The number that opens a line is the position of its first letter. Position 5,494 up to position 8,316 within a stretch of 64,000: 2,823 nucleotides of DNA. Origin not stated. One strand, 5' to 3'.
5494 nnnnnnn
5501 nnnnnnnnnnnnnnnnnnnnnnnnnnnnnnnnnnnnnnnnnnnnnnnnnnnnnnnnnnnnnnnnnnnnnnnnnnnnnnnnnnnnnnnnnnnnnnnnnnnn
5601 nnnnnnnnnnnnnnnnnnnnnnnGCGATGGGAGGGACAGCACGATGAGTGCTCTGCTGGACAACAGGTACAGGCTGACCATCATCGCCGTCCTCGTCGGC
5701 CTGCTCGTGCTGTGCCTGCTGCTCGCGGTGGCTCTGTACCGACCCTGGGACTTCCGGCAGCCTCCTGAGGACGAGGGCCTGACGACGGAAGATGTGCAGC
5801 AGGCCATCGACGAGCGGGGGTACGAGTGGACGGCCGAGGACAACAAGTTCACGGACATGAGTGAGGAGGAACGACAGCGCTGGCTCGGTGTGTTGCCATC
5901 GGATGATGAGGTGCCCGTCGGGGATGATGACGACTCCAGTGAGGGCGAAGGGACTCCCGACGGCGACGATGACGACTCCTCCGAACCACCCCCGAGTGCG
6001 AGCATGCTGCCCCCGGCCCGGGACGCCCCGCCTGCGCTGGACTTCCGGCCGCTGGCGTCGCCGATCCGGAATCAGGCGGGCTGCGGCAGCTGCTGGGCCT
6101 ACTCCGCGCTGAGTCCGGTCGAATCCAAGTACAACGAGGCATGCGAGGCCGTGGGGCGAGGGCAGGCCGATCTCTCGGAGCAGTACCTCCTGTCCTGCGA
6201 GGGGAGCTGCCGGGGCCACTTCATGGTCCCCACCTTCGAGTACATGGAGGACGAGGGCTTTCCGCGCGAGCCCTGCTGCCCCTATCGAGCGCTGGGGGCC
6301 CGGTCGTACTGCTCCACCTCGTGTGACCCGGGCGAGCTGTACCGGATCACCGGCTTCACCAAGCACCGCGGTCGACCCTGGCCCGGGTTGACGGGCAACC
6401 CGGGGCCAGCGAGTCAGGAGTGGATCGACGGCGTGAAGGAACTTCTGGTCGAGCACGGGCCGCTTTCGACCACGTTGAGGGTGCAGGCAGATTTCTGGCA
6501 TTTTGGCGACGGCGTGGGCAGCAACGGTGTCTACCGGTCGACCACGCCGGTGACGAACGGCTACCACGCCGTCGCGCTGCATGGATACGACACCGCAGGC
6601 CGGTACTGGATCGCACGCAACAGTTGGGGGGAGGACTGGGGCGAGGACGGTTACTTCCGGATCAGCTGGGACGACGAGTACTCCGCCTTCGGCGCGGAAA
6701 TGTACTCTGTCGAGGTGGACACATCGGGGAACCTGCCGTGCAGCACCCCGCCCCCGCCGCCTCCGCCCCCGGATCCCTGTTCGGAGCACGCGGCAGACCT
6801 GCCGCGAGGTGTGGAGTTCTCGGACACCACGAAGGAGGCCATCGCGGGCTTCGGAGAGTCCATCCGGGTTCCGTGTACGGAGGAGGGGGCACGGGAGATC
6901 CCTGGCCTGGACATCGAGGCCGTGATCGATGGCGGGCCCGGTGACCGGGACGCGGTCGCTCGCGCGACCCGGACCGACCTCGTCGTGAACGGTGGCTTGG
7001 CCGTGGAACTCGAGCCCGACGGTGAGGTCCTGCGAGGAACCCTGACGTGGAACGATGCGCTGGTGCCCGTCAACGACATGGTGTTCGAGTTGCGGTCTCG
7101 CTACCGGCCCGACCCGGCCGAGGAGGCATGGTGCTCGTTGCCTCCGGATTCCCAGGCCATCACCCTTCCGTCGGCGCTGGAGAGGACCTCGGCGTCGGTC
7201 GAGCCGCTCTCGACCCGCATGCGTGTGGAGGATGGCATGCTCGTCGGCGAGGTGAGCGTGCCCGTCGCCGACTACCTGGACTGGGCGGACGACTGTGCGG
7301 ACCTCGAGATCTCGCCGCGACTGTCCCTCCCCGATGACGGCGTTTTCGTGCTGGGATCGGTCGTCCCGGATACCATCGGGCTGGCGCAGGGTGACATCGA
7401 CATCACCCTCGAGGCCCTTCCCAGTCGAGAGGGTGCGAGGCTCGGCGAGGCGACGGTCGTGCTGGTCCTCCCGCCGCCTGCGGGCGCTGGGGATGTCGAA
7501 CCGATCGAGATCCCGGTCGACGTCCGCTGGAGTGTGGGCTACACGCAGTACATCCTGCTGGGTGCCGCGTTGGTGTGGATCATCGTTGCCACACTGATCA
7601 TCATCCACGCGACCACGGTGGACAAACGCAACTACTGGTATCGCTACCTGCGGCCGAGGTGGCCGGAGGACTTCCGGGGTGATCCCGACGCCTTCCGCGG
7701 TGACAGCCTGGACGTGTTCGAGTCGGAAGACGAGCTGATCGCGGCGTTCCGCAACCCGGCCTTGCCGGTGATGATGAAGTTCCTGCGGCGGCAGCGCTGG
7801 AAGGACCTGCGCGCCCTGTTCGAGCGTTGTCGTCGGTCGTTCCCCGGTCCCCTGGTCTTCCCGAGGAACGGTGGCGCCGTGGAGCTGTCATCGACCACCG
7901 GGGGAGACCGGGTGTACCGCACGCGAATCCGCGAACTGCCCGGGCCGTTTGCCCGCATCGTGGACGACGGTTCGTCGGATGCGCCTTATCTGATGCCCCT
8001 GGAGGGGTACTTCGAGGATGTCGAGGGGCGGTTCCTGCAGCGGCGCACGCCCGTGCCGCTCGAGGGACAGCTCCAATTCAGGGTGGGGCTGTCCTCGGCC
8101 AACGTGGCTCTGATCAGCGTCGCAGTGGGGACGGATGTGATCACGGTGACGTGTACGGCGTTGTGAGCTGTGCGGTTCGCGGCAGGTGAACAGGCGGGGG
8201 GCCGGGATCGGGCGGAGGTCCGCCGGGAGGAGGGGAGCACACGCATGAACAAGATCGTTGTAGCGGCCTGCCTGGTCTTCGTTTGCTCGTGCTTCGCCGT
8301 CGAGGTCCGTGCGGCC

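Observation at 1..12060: Envelope operon: SHOCT-tailed protein, vWA membrane protein, TM-anchored papain-like peptidase, FecR/TPR protein. The vWA protein and the peptidase share a similar C-terminal cytoplasmic tail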

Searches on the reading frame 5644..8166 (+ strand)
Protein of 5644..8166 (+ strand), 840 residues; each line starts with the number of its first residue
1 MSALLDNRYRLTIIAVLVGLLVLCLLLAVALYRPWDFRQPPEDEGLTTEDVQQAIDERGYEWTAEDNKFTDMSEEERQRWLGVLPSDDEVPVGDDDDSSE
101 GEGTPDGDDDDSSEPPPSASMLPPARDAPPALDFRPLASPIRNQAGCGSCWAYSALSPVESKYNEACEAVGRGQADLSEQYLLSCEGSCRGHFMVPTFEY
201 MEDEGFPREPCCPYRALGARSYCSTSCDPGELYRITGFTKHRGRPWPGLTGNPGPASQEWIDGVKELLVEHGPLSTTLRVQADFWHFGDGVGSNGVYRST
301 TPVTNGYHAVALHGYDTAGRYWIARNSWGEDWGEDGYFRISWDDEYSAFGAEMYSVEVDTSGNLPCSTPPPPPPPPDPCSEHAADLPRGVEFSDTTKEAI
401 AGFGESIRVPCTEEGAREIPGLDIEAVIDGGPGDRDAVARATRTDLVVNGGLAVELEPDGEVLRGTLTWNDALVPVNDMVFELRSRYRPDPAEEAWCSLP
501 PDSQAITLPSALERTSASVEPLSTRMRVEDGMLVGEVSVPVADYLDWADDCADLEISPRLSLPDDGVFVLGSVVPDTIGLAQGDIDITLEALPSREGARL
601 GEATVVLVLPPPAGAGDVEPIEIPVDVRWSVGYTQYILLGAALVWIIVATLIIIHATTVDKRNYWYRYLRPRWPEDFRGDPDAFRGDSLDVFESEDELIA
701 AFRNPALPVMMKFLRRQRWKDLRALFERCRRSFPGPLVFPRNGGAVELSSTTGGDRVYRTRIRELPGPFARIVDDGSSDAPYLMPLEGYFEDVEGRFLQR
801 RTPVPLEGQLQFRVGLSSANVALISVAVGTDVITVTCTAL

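Call 7: search_protein_families(library=pfam, proteins=[window:5644-8166:+], max_evalue=0.1)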
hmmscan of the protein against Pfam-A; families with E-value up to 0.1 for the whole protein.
window:5644-8166:+ (840 aa): 2 families
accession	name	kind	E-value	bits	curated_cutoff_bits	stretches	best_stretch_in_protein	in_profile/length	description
PF00112.29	Peptidase_C1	-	3.4e-36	125.8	20.7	1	129-345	2-207/220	Papain family cysteine protease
PF03051.21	Peptidase_C1_2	-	0.0003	20.1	22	1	308-346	361-405/438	Peptidase C1-like family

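Call 8: search_protein_families(library=padloc, proteins=[window:5644-8166:+], max_evalue=0.1)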
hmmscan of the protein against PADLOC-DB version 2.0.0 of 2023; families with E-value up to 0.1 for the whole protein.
window:5644-8166:+ (840 aa): 0 families

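Call 65: search_solved_structures(query=window:5644-8166:+, max_evalue=0.001, show_alignments=1)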
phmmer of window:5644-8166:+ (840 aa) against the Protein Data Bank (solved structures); distinct sequences matched with E-value up to 0.001: 175 (the best 60 are shown).
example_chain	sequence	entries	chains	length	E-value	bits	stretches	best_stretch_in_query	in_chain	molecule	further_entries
3pdf_A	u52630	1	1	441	3.7e-21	78.3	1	137-343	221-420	Dipeptidyl peptidase 1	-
1cqd_A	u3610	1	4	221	6.9e-19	70.8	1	127-341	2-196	PROTEIN (PROTEASE II)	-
1jqp_A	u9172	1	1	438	1.1e-18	70.1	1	137-343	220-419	dipeptidyl peptidase I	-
8jcq_A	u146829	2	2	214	1.7e-18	69.5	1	128-341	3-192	Procerain | Procerain, Calotropain FI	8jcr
6mis_A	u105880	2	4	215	2.7e-18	68.8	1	129-350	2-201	Ananain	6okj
6y6l_A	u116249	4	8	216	2.7e-18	68.8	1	129-350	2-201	Ananain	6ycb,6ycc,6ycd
1yal_A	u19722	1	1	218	1e-17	66.9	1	129-342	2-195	CHYMOPAPAIN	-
6yce_A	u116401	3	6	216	2.1e-17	65.9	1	129-345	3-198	FBSB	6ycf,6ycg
2fo5_A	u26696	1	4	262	2.2e-17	65.8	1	127-376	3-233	Cysteine proteinase EP-B 2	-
6czk_A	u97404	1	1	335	4e-17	65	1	127-341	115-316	Pro-cathepsin H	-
1nb3_A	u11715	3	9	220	4.4e-17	64.8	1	129-341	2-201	Cathepsin H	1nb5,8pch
6u7d_A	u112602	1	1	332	4.7e-17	64.7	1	128-346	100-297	FBSB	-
6p4e_A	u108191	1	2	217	6.9e-17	64.1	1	129-340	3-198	Cysteine proteinase B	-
8jcs_A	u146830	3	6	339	1.1e-16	63.4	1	126-345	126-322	Procerain B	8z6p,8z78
3qj3_A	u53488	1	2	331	1.3e-16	63.3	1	129-342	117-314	Cathepsin L-like protein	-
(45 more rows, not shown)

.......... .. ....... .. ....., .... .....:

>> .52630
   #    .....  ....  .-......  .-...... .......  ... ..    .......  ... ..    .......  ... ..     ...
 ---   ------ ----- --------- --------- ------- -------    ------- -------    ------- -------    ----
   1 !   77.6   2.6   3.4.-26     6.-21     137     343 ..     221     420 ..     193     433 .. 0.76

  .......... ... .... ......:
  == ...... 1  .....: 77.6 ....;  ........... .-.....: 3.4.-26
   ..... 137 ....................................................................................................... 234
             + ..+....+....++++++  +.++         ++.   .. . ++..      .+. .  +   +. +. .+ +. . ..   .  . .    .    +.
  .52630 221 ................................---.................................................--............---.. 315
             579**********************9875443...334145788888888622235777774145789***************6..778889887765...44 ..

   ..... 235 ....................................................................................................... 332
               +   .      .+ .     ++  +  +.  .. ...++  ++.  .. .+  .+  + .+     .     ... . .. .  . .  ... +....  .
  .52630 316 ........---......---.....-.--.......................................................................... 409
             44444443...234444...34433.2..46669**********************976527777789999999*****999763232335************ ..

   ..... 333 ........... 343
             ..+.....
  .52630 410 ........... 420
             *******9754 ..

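Call 98: search_protein_families(library=ncbifam, proteins=[window:5644-8163:+], max_evalue=0.01)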
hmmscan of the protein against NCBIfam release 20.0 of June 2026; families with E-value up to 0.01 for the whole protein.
window:5644-8163:+ (840 aa): 0 families

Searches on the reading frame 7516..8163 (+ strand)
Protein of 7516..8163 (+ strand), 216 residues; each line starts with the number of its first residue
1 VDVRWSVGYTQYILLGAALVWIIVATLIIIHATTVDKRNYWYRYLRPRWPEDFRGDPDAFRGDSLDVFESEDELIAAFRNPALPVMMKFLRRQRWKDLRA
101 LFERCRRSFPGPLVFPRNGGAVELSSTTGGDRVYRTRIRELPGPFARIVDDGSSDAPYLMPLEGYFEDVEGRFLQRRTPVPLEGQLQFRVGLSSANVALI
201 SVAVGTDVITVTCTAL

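Call 21: find_homologous_proteins(query=window:7516-8163:+, max_evalue=0.01)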
Query seq(216 aa): 440 candidates shared short words with the query, none scored E <= 0.01.
